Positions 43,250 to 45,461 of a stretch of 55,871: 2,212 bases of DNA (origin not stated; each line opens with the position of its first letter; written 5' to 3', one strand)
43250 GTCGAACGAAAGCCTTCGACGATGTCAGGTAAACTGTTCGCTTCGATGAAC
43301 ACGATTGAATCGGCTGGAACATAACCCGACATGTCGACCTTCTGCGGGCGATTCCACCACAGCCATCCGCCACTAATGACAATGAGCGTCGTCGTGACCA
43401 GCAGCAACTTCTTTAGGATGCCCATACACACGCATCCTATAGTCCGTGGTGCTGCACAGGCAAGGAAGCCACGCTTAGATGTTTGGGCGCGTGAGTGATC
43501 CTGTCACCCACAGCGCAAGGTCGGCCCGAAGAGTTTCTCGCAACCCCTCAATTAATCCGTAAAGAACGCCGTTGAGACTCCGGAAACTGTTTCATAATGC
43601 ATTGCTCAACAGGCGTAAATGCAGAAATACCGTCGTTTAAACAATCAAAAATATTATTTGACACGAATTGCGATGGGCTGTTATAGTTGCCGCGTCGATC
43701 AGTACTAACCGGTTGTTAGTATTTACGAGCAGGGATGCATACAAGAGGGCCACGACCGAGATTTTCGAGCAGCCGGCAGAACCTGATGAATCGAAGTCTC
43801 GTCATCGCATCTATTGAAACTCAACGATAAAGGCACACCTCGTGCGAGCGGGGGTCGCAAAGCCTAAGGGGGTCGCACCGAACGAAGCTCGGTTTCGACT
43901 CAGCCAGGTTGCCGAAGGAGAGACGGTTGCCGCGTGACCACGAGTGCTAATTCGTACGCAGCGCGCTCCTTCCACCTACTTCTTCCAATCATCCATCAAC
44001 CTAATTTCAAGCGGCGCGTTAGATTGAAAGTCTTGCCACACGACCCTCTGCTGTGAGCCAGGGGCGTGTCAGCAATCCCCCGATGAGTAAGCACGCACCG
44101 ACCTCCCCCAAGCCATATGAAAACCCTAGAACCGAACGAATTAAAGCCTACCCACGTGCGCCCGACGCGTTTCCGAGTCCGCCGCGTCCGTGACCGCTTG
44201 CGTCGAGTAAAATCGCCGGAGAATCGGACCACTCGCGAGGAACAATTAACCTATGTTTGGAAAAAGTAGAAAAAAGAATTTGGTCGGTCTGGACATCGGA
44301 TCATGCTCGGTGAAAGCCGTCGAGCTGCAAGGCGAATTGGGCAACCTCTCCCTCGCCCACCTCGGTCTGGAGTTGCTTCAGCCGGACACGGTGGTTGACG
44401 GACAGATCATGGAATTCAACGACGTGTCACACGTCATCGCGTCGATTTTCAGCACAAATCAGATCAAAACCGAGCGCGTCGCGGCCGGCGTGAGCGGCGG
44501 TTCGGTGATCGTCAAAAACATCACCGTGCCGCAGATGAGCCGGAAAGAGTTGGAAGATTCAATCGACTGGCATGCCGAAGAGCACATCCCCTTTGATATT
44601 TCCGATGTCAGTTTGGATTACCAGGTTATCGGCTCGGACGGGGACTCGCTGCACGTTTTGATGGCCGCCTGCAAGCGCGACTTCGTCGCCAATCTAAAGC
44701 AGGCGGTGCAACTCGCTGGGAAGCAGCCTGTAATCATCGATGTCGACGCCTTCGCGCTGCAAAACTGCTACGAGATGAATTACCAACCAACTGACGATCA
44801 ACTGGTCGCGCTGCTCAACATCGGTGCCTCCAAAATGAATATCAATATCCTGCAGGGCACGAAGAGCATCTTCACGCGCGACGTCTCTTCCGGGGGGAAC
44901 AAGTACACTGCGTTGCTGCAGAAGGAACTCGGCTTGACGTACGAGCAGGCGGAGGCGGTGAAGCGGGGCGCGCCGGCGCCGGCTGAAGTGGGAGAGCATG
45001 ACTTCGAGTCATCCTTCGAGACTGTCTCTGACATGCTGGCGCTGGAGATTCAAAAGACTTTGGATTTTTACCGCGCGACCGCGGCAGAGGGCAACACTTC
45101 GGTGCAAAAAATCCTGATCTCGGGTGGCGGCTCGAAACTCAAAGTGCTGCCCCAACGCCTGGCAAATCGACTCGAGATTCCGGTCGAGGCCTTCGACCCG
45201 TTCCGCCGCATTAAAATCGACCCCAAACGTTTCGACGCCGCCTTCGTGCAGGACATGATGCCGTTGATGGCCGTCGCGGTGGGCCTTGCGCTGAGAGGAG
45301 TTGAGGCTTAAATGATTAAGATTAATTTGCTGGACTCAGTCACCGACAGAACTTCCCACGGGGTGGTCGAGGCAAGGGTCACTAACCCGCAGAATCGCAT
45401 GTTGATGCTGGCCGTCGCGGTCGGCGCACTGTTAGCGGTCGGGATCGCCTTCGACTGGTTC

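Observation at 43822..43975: Candidate c-di-GMP-I (GEMM-I) riboswitch inside a ~560-nt leader of the pilMNOPQ operon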

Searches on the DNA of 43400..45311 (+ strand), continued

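Call 26: search_with_rna_model(model_id=R1, sources=[window, L001, L002, L003, L004, L005, L006, L007, L008, L009, L010, L011, L012, L013, L014, L015, L016, L017, L018, L019, L020, L021, L022, L023, L024, L025, L026, L027, L028, L029, L030, L031, L032, L033, L034, L035, L036, L037, L038, L039, L040, L041, L042, L043, L044, L045, L046, L047, L048, L049, L050, L051, L052, L053, L054, L055, L056, L057, L058, L059, L060, L061, L062, L063, L064, L065, L066, L067, L068, L069, L070, L071, L072, L073, L074, L075, L076, L077, L078, L079, L080], max_evalue=0.01, make_alignment=true)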
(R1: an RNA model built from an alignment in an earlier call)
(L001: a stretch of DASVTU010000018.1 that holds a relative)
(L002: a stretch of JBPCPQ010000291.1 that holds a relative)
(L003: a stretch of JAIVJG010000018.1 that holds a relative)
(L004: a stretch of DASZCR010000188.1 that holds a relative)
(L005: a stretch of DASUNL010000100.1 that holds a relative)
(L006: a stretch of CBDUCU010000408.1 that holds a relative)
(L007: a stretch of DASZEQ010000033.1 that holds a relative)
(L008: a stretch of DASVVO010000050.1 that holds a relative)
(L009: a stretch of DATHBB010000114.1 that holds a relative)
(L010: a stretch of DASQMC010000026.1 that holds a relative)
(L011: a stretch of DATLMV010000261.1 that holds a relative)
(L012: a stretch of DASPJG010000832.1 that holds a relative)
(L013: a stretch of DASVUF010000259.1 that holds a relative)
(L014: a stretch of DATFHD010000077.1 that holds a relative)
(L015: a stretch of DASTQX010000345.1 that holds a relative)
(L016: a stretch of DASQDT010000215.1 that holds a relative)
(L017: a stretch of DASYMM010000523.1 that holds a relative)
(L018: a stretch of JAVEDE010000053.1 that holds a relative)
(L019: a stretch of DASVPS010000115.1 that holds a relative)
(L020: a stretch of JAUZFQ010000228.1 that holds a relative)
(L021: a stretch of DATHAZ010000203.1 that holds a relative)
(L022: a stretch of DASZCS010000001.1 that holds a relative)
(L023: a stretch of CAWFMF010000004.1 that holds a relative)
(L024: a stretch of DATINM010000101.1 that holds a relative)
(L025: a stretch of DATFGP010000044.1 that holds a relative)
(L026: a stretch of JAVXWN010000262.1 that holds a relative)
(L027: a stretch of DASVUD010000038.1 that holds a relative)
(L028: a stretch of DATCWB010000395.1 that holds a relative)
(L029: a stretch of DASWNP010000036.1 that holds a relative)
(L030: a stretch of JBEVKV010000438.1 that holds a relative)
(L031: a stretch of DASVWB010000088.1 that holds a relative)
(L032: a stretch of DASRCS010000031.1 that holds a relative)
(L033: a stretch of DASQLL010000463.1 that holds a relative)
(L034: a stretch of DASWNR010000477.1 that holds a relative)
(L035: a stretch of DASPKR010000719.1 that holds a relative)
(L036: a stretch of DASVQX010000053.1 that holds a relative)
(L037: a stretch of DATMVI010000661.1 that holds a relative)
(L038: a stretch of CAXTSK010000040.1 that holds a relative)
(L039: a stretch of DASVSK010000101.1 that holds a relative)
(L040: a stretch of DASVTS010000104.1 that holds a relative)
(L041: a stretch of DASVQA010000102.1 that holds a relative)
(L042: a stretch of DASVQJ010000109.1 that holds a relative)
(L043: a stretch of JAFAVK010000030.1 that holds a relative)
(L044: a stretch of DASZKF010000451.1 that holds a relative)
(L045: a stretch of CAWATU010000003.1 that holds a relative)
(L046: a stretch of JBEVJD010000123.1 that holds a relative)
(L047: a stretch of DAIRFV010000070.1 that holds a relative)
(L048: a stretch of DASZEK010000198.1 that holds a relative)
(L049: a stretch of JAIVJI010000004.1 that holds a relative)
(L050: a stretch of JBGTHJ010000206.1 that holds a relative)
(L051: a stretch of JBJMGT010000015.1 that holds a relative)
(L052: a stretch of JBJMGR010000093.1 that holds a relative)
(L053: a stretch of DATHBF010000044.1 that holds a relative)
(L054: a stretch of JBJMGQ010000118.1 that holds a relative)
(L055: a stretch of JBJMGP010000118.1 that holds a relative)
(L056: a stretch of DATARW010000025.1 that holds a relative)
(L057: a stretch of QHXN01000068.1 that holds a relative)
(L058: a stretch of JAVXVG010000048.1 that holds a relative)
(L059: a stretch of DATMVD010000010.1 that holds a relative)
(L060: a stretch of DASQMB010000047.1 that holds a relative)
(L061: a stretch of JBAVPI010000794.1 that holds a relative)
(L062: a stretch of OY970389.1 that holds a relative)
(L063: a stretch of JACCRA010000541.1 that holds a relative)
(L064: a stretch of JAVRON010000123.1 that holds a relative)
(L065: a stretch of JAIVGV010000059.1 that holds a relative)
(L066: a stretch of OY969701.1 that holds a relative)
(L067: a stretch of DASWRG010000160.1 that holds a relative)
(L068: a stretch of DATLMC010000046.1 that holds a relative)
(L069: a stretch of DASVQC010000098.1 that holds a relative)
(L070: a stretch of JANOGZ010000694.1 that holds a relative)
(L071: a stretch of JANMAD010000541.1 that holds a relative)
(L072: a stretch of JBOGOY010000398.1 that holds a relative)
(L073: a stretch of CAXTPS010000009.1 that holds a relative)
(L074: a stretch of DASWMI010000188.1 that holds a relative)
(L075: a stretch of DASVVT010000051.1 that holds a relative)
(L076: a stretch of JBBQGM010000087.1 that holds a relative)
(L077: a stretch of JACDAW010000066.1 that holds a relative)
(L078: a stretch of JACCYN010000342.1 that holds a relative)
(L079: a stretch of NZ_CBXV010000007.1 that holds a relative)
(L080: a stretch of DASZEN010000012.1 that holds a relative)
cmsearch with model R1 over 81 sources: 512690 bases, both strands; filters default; matches with E-value up to 0.01: 76.
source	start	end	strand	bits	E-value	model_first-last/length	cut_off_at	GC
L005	2073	2184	+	124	3.4e-29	1-112/112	no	0.65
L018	2055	2166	+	123.8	3.7e-29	1-112/112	no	0.63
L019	2059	2170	+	121.4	1.6e-28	1-112/112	no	0.61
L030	2093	2197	+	120.4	2.9e-28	1-112/112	no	0.61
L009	2056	2168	+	120.1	3.4e-28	1-112/112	no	0.62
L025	2062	2168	+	119.9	3.8e-28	1-112/112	no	0.61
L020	2029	2140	+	119.8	4.1e-28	1-112/112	no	0.63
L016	2058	2172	+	119.2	5.9e-28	1-112/112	no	0.66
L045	2109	2211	+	119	6.7e-28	1-112/112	no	0.61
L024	2091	2197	+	119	6.8e-28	1-112/112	no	0.61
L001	2046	2154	+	118.9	7.2e-28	1-112/112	no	0.57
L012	1289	1402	+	118.5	8.9e-28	1-112/112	no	0.59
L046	2109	2211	+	118.2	1.1e-27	1-112/112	no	0.62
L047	2102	2204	+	118.1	1.1e-27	1-112/112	no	0.62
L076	2059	2168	+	117.6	1.5e-27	1-112/112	no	0.61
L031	2108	2214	+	116.5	2.9e-27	1-112/112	no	0.65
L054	2111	2210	+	116.3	3.3e-27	1-112/112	no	0.64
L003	2051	2160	+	115.4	5.7e-27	1-112/112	no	0.55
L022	2051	2161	+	114.8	8.3e-27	1-112/112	no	0.58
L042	2111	2215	+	114.7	8.5e-27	1-112/112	no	0.64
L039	903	1005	+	114.7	8.7e-27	1-112/112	no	0.67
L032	2085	2192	+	114.3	1.1e-26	1-112/112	no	0.64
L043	2120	2222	+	114.1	1.3e-26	1-112/112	no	0.63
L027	2051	2161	+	113.9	1.4e-26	1-112/112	no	0.6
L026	706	814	+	113.8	1.5e-26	1-112/112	no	0.59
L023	2084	2194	+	113.7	1.6e-26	1-112/112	no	0.64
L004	2035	2153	+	113.6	1.7e-26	1-112/112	no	0.64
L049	2153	2255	+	113.4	1.8e-26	1-112/112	no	0.67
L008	2043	2155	+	113.2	2.1e-26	1-112/112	no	0.61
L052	2115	2221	+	113.2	2.2e-26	1-112/112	no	0.61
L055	2124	2226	+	113.1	2.3e-26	1-112/112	no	0.6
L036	2099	2201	+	113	2.4e-26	1-112/112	no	0.61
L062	2043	2153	+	112.6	3e-26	1-112/112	no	0.57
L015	19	130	+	112.2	3.8e-26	1-112/112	no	0.6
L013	2108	2207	+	112.2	3.9e-26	1-112/112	no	0.66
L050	2044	2151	+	112.1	4.1e-26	1-112/112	no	0.61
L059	2140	2245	+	112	4.3e-26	1-112/112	no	0.63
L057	2091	2196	+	111.4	6.1e-26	1-112/112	no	0.65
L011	2057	2160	+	111.1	7.4e-26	1-112/112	no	0.61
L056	2088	2195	+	110.9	8.5e-26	1-112/112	no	0.62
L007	2053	2167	+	110.6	9.9e-26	1-112/112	no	0.64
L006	463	576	+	110.3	1.2e-25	1-112/112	no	0.62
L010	2047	2159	+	109.9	1.5e-25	1-112/112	no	0.61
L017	2052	2163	+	109.3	2.3e-25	1-112/112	no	0.62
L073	2029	2137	+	108.9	2.8e-25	1-112/112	no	0.58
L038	2113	2215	+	108.6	3.3e-25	1-112/112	no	0.63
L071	2054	2162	+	108.3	4e-25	1-112/112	no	0.62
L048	2116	2224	+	108.2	4.2e-25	1-112/112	no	0.61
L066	2055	2161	+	108.2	4.4e-25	1-112/112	no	0.56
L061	2072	2181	+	108.1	4.6e-25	1-112/112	no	0.66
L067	2018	2127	+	107.7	5.9e-25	1-112/112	no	0.56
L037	2087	2198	+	107.3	7.3e-25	1-112/112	no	0.66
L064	2097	2201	+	106.6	1.1e-24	1-112/112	no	0.63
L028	2059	2171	+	106.5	1.2e-24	1-112/112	no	0.62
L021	542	656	+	106.4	1.3e-24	1-112/112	no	0.63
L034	2097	2201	+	106.2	1.4e-24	1-112/112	no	0.63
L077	310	414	+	106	1.6e-24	1-112/112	no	0.49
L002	2192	2301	+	104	5.4e-24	1-112/112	no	0.59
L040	2102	2203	+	103.9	5.7e-24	1-112/112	no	0.66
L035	345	451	+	103.6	6.8e-24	1-112/112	no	0.64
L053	2069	2177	+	101.7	2.2e-23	1-112/112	no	0.65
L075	2025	2139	+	99.6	7.3e-23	1-112/112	no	0.64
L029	2054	2167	+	99.2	9.5e-23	1-112/112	no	0.61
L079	2134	2233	+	98.8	1.2e-22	1-112/112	no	0.59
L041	2061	2171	+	98.5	1.4e-22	1-112/112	no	0.65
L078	2104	2208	+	97.7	2.3e-22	1-112/112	no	0.52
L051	2058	2169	+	92.2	6.1e-21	1-112/112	no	0.67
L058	2112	2221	+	90.3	2e-20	1-112/112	no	0.65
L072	368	481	+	90.2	2.1e-20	1-112/112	no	0.64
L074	2064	2169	+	89.1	3.9e-20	1-112/112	no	0.55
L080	2054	2159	+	85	4.7e-19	1-112/112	no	0.63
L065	2100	2210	+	83.5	1.2e-18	1-112/112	no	0.66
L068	2127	2241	+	82.9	1.7e-18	1-112/112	no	0.7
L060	2089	2204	+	82.5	2.1e-18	1-112/112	no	0.72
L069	2113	2229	+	81.6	3.5e-18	1-112/112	no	0.66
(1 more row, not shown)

Alignment A3: 76 matches aligned to the model, 140 columns, each read 5' to 3' on its own strand. Consensus structure (alignment columns), stored with it:
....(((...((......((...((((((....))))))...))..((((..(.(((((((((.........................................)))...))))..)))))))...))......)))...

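Call 38: search_with_rna_model(model_id=R1, sources=[L081, L082, L083, L084, L085, L086, L087, L088, L089, L090, L091, L092, L093, L094, L095, L096, L097, L098, L099, L100, L101, L102, L103, L104, L105, L106, L107, L108, L109, L110, L111, L112, L113, L114, L115, L116, L117, L118, L119, L120, L121, L122, L123, L124, L125, L126, L127, L128, L129, L130, L131, L132, L133, L134, L135, L136, L137, L138, L139, L140, L141, L142, L143, L144, L145, L146, L147, L148, L149, L150, L151, L152, L153, L154, L155, L156, L157, L158, L159, L160, L161, L162, L163, L164, L165, L014, L063], max_evalue=1)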
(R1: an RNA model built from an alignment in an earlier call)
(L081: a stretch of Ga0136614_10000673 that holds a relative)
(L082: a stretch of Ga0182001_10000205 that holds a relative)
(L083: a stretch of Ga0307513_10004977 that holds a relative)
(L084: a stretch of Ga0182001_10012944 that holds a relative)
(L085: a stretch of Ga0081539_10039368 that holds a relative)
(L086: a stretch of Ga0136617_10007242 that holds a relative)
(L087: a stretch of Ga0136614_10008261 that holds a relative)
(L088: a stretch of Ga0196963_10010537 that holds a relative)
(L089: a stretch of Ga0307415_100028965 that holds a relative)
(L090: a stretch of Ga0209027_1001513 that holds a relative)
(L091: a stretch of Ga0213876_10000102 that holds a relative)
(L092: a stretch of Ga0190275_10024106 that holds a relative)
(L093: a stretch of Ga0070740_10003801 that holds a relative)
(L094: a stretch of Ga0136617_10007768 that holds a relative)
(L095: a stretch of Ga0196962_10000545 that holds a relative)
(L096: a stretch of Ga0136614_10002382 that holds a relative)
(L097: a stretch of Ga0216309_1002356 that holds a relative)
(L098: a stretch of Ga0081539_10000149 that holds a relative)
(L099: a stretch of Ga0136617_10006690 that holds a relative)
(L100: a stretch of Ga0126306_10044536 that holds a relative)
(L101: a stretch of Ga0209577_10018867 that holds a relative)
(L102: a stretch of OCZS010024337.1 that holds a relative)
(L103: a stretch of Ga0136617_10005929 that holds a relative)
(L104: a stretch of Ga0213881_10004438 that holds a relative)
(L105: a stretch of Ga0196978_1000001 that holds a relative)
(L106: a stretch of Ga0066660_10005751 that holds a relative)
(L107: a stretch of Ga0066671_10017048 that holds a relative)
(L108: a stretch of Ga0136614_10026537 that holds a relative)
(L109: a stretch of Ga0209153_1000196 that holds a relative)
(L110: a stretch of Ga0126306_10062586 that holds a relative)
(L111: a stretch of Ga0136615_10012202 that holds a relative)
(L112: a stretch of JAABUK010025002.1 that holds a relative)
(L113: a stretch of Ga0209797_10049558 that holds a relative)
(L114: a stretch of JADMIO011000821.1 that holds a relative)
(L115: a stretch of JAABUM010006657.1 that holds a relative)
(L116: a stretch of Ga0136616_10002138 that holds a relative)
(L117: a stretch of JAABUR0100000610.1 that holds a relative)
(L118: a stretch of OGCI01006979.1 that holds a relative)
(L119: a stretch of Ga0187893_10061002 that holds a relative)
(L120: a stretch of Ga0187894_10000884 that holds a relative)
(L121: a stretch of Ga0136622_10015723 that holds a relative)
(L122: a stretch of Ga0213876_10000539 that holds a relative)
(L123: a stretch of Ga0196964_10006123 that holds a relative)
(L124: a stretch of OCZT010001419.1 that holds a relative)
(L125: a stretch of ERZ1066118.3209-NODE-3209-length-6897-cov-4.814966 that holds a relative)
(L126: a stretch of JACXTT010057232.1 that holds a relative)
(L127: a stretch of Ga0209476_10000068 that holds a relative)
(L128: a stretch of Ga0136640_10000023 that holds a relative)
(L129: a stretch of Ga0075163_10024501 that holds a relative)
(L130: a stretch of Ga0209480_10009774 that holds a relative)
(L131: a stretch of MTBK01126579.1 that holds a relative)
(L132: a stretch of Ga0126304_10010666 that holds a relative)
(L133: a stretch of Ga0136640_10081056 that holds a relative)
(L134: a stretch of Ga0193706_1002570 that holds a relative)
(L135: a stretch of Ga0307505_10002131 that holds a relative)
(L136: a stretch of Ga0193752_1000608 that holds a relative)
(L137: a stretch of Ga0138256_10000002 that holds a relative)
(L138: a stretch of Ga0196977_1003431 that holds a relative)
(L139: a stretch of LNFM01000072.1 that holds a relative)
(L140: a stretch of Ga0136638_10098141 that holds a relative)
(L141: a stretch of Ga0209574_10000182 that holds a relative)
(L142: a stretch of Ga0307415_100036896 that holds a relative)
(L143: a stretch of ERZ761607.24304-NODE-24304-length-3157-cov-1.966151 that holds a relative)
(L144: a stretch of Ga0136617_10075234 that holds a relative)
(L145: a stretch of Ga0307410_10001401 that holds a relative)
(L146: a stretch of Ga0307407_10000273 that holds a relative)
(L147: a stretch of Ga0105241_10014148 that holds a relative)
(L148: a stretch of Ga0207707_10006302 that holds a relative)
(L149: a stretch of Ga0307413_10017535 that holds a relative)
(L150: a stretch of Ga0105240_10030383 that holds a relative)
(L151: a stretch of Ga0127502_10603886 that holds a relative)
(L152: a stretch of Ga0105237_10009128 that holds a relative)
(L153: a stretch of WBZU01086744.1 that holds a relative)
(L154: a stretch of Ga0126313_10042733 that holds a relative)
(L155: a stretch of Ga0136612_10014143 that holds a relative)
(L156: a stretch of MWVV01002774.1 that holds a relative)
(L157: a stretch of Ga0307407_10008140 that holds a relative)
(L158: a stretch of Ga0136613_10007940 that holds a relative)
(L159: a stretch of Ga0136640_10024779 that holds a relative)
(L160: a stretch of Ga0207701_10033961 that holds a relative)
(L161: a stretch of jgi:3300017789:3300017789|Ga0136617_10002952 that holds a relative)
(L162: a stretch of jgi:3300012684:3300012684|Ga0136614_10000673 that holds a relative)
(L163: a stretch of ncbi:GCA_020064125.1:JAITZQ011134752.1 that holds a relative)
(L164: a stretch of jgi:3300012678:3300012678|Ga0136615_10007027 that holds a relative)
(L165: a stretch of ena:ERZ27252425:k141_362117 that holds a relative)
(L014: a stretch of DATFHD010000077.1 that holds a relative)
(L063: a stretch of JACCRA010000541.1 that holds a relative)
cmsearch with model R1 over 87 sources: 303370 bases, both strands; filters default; matches with E-value up to 1: 37.
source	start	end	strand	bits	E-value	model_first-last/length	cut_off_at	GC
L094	1064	1174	+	120.6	1.5e-28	1-112/112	no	0.6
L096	1066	1174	+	120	2.2e-28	1-112/112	no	0.59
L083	1060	1172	+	118.2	6.4e-28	1-112/112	no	0.62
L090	1100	1205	+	117.2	1.2e-27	1-112/112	no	0.63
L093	1085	1192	+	114.3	6.6e-27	1-112/112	no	0.64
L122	1120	1222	+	114.1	7.6e-27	1-112/112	no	0.63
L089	892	994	+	114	8e-27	1-112/112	no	0.66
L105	1140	1245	+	112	2.5e-26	1-112/112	no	0.63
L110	104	209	+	111.7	3.2e-26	1-112/112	no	0.58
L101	1097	1202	+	111.4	3.6e-26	1-112/112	no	0.65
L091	1131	1236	+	110.9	5.1e-26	1-112/112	no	0.64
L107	587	694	+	109.2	1.4e-25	1-112/112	no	0.57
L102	1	102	+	108.5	2.1e-25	2-112/112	5'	0.64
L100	39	152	+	108.3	2.4e-25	1-112/112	no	0.67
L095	643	754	+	107.3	4.3e-25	1-112/112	no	0.66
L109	1052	1166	+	105.5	1.3e-24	1-112/112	no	0.65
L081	1065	1174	+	103.5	4.2e-24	1-112/112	no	0.6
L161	1065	1174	+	103.5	4.2e-24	1-112/112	no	0.6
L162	1065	1174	+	103.5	4.2e-24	1-112/112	no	0.6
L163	1016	1125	+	103.5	4.2e-24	1-112/112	no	0.6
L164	775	884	+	103.5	4.2e-24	1-112/112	no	0.6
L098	1059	1168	+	103.1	5.5e-24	1-112/112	no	0.7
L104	1055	1157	+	102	1e-23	1-112/112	no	0.6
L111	15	119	+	97.7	1.4e-22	1-112/112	no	0.52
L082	1128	1239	+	96.4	3e-22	1-112/112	no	0.69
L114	996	1127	+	93.7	1.5e-21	1-112/112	no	0.56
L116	271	381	+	93.4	1.8e-21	1-112/112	no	0.6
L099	1052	1160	+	93.2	2e-21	1-112/112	no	0.59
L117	1071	1182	+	89.8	1.6e-20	1-112/112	no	0.54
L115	476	590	+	89.7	1.6e-20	1-112/112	no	0.56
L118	1068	1166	+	89.3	2.1e-20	1-112/112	no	0.69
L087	1080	1189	+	88.9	2.7e-20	1-112/112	no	0.56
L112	178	292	+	88.9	2.7e-20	1-112/112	no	0.54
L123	1097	1213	+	88.3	3.8e-20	1-112/112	no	0.72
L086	1080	1189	+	88.2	3.9e-20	1-112/112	no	0.57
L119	1102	1211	+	86.8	9.2e-20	1-112/112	no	0.54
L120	1102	1211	+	83.7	5.8e-19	1-112/112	no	0.49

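Call 50: search_rna_families(sources=[L014, L063, L124, L125, L127, L128, L129, L130, L131, L132, L134, L135, L136, L137, L139, L141, L146, L148, L156, L160], threshold=gathering)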
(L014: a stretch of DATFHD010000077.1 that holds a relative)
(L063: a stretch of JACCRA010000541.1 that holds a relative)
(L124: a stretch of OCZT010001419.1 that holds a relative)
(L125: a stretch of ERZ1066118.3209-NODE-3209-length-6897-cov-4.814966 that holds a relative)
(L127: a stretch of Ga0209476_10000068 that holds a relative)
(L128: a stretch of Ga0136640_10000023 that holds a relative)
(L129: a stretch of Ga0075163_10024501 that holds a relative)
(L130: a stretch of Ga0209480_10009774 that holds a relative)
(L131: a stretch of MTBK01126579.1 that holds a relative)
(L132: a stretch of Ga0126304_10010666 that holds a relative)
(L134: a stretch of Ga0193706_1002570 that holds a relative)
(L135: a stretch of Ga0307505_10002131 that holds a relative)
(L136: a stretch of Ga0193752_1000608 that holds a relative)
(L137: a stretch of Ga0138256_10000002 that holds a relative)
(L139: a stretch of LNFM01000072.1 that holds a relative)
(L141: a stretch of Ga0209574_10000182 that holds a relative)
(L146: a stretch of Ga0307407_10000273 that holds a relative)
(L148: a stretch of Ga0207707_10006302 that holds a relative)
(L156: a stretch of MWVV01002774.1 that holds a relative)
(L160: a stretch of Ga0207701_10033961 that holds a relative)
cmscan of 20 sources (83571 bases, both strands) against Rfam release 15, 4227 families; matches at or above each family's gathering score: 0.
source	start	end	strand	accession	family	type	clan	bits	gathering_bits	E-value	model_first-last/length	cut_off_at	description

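Call 58: search_rna_families(sources=[L124, L127, L128, L131, L134, L136, L137, L139, L141, L146, L148, L156, L160], threshold=evalue, max_evalue=1)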
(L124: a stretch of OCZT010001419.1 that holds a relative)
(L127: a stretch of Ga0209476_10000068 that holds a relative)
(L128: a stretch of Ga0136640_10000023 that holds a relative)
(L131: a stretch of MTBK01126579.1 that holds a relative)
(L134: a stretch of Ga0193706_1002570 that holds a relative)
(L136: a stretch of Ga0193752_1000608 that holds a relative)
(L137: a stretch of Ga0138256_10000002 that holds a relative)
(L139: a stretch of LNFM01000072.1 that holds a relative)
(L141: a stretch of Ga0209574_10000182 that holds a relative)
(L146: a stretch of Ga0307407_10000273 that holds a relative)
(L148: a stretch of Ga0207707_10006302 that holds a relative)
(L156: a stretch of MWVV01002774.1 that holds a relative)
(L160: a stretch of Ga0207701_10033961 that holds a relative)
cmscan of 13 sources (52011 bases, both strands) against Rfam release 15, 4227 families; matches with E-value up to 1: 3.
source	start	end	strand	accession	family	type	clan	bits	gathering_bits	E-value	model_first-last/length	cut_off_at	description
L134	803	847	-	RF01687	Acido-Lenti-1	Gene; sRNA;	-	33.9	37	0.00049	1-46/46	no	Acido-Lenti-1 RNA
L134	819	957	-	RF04094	MIR537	Gene; miRNA;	-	25.2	100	0.15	1-151/151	no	MIR537 microRNA precursor family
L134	556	696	+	RF01438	S_pombe_snR35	Gene; snRNA; snoRNA; HACA-box;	CL00028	24.9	35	0.19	1-172/172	no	small nucleolar RNA snR35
